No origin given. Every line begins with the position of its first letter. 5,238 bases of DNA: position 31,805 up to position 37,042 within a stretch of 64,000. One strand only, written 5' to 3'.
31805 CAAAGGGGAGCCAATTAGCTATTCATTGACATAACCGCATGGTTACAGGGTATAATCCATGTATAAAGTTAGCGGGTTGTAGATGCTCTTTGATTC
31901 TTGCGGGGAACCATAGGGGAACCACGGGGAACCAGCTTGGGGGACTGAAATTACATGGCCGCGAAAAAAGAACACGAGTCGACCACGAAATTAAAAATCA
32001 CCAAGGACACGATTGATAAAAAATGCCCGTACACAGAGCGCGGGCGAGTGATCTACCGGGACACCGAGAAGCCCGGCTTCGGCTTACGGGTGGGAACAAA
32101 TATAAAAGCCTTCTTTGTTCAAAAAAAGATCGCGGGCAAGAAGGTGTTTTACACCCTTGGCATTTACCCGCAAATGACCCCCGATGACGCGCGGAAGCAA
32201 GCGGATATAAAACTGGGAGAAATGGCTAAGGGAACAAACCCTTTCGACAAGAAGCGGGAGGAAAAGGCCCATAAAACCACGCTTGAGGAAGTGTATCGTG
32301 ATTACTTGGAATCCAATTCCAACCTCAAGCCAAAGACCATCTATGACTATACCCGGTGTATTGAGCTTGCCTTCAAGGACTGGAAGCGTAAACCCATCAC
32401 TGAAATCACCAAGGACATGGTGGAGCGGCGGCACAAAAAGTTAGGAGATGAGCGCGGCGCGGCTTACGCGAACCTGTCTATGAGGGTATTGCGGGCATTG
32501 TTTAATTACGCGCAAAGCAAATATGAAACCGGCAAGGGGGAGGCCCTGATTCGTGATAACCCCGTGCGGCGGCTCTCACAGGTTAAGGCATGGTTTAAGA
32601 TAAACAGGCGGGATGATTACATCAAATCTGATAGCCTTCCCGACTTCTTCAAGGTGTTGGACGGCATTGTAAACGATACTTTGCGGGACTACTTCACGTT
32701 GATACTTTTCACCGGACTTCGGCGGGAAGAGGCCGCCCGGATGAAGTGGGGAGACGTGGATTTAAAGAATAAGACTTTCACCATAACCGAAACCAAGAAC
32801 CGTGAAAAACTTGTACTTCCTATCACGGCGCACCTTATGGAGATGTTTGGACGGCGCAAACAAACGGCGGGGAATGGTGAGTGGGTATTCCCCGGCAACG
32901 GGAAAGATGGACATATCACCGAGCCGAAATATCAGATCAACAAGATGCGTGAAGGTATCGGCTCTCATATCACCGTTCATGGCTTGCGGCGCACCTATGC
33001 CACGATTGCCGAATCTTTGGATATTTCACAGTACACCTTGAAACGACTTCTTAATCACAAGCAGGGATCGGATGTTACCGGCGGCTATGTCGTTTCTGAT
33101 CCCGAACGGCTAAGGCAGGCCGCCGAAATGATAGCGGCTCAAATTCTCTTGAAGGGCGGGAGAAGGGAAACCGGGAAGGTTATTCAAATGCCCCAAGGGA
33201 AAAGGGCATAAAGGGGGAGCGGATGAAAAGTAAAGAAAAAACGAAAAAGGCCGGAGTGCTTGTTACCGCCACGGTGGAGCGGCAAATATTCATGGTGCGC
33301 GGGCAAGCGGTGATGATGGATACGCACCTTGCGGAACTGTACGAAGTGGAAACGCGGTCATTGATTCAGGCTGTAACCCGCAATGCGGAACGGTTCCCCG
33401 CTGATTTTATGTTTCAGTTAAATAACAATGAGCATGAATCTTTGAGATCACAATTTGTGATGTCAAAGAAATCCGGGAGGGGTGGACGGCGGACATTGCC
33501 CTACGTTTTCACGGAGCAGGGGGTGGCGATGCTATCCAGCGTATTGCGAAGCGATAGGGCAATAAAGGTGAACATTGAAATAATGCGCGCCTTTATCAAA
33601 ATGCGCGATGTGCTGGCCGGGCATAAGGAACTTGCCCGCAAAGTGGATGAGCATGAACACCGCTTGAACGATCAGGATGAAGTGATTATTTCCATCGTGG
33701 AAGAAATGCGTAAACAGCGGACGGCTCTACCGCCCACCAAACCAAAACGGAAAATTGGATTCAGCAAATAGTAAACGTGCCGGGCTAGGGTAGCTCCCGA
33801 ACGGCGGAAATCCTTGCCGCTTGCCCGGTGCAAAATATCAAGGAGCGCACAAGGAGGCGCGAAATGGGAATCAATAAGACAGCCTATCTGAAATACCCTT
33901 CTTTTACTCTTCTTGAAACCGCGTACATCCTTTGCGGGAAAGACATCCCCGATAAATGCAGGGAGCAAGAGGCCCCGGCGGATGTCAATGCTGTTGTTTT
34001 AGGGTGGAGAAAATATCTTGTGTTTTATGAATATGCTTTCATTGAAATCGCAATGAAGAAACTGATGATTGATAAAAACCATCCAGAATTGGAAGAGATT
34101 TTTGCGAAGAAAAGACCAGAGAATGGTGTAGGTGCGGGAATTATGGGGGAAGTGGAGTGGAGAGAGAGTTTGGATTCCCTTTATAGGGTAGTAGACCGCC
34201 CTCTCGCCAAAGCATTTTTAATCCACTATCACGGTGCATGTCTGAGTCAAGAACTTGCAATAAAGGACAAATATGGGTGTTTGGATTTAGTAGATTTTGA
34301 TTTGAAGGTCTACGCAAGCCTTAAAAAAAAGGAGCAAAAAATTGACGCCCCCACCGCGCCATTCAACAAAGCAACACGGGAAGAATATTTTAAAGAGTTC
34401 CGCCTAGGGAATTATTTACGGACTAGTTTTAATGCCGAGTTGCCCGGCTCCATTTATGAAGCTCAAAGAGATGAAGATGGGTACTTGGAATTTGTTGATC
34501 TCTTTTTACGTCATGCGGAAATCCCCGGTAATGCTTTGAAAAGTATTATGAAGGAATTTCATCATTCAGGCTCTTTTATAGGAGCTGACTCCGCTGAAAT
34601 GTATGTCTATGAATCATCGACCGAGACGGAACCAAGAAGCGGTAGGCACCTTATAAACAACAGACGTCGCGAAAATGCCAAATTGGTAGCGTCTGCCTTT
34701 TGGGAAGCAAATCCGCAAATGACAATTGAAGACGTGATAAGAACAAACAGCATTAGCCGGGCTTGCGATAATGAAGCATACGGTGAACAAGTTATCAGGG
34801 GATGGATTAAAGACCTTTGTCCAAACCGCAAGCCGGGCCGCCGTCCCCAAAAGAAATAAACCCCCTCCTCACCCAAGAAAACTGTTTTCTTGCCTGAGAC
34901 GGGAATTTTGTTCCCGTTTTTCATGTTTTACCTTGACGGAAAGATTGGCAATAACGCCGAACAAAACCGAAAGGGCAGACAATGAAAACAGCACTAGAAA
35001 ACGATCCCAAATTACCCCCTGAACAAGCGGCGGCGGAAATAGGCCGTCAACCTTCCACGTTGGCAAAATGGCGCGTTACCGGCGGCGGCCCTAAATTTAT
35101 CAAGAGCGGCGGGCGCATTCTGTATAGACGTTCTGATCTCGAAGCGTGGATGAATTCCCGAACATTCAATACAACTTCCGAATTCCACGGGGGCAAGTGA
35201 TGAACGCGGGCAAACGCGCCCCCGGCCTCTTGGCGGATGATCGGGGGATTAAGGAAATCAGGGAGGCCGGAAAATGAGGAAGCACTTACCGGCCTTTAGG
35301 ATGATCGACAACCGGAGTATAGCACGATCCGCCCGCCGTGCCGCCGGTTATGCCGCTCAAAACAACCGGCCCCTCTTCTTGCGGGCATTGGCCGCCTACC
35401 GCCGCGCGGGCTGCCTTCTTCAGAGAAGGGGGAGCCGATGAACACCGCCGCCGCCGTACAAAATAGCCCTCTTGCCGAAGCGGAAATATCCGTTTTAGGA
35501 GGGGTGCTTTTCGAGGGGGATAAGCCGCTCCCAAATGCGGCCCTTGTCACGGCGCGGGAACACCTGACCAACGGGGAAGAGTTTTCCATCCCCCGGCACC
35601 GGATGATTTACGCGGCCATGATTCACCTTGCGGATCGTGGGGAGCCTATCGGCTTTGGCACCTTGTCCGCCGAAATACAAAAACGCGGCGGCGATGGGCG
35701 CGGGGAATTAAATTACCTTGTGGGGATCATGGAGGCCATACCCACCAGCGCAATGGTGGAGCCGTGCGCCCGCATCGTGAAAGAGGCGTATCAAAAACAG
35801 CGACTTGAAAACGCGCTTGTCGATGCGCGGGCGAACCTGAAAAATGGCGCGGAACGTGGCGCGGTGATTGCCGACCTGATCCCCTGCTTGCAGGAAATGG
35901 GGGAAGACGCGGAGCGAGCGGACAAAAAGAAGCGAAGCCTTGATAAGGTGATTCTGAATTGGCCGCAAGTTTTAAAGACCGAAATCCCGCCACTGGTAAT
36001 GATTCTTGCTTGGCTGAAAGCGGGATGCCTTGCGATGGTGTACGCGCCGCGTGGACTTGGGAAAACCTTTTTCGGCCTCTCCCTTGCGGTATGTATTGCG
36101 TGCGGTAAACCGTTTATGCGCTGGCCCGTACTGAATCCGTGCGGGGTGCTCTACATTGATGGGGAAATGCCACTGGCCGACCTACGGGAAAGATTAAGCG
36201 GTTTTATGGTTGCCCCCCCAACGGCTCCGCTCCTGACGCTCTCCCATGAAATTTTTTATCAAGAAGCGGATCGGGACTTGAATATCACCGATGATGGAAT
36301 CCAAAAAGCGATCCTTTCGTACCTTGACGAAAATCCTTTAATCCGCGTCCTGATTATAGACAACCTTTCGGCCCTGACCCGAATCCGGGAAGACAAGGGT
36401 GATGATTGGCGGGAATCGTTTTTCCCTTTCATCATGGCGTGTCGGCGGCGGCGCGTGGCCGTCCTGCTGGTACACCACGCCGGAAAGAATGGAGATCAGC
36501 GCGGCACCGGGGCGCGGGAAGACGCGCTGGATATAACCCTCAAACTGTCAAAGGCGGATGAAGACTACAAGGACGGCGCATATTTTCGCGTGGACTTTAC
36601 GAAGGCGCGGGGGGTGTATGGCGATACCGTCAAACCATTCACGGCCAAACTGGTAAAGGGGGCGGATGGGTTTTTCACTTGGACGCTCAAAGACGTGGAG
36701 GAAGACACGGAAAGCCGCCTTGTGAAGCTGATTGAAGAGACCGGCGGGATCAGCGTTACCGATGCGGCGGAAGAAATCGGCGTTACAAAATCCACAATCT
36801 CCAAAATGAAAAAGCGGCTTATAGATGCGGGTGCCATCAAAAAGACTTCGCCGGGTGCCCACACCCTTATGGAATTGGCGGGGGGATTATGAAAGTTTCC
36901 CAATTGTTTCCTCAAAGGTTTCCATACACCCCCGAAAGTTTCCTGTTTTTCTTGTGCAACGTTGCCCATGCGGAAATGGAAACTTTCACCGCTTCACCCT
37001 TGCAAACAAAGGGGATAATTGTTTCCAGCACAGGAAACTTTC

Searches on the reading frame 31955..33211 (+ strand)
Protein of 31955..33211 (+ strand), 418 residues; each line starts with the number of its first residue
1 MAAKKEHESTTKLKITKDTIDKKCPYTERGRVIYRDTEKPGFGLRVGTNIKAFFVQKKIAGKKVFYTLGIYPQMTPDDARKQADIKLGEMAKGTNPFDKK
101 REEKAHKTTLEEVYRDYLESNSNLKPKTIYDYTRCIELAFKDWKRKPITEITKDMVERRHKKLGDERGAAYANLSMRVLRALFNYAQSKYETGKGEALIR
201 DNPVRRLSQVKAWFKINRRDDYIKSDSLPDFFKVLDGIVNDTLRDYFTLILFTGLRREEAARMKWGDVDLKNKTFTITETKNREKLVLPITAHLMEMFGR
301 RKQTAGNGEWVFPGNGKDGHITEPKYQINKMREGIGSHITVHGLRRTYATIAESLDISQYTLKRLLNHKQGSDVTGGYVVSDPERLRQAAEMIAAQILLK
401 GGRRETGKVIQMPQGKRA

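Call 53: search_protein_families(library=pfam, max_evalue=0.001, proteins=[window:31955-33211:+])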
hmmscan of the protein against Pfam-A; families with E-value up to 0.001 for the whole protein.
window:31955-33211:+ (418 aa): 3 families
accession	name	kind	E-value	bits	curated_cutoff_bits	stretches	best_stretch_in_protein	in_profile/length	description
PF00589.27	Phage_integrase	-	2.6e-17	63.6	27.1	1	243-382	24-169/172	Phage integrase family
PF13356.12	Arm-DNA-bind_3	-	3.4e-12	46.8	27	1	16-103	2-83/83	Arm DNA-binding domain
PF02899.23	Phage_int_SAM_1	-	0.00045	20.9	22.3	0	114-187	4-80/83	Phage integrase, N-terminal SAM-like domain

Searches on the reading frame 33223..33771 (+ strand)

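Call 53: search_protein_families(library=pfam, max_evalue=0.001, proteins=[window:33223-33771:+])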
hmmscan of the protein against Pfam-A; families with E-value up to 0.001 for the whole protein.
window:33223-33771:+ (182 aa): 2 families
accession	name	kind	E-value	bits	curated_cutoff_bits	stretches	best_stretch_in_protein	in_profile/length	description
PF10543.14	ORF6N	-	5.8e-33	113.5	27.8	1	21-107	2-86/86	ORF6N domain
PF09669.15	Phage_pRha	-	0.00075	20.5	29.9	0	35-128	5-90/91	Phage regulatory protein Rha (Phage_pRha)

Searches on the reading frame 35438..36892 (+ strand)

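Call 53: search_protein_families(library=pfam, max_evalue=0.001, proteins=[window:35438-36892:+])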
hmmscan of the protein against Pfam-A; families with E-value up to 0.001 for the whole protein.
window:35438-36892:+ (484 aa): 8 families
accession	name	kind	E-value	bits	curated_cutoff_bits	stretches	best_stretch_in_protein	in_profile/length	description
PF13481.12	AAA_25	-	5.7e-27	95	27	1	180-353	16-195/195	AAA domain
PF00772.26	DnaB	-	1.5e-16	60.7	23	1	13-116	6-103/103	DnaB-like helicase N terminal domain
PF13412.12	HTH_24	-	7.9e-08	32.2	21.9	1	423-468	3-48/48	Winged helix-turn-helix DNA-binding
PF01047.28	MarR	-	3.4e-06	27.3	24.6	1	424-470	4-50/59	MarR family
PF12802.13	MarR_2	-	1.4e-05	25.6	27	1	424-472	6-55/61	MarR family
PF13384.12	HTH_23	-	0.00019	21.6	24.6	1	422-461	4-41/50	Homeodomain-like domain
PF01325.25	Fe_dep_repress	-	0.0005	20.7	26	1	431-465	16-50/60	Iron dependent repressor, N-terminal DNA binding domain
PF24034.1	DUF7343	-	0.00084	19.6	27.6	0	425-474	5-55/62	Domain of unknown function (DUF7343)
